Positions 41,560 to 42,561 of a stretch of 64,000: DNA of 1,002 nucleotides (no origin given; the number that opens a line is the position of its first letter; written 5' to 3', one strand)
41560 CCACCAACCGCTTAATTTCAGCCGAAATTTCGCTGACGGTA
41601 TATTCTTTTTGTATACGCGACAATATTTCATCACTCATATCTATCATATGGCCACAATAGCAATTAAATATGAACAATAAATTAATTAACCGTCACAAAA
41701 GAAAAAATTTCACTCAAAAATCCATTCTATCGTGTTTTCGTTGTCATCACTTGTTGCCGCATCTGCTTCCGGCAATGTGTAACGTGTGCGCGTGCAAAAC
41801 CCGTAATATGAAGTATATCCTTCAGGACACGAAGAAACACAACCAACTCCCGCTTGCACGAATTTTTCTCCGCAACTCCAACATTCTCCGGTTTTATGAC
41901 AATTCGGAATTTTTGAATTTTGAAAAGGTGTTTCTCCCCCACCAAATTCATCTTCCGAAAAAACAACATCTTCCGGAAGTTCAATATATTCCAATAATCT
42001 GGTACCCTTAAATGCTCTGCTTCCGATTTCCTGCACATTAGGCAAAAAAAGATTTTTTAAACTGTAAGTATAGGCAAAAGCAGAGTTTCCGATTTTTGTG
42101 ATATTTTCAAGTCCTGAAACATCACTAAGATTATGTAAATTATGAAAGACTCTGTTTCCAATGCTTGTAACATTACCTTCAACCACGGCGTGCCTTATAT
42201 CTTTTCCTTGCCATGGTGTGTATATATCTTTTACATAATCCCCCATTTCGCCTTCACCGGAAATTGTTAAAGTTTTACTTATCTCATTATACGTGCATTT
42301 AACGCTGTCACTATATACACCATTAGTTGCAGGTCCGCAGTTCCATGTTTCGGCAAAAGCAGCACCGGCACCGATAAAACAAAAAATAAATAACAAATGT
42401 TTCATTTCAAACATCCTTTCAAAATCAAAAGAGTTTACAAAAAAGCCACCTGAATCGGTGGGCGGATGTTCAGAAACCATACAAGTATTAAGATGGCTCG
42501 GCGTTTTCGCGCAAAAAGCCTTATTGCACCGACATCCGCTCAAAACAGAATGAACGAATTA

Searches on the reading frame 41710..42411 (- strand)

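Call 12: search_protein_families(library=pfam, proteins=[window:41710-42411:-], max_evalue=0.01)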
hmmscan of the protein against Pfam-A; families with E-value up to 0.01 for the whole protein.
window:41710-42411:- (233 aa): 2 families
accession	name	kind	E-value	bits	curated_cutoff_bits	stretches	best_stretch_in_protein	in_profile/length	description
PF13306.12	LRR_5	-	1.5e-13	51.2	27.7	1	72-150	13-91/127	BspA type Leucine rich repeat region (6 copies)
PF13855.12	LRR_8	-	0.0064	16.7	27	0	103-145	12-56/61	Leucine rich repeat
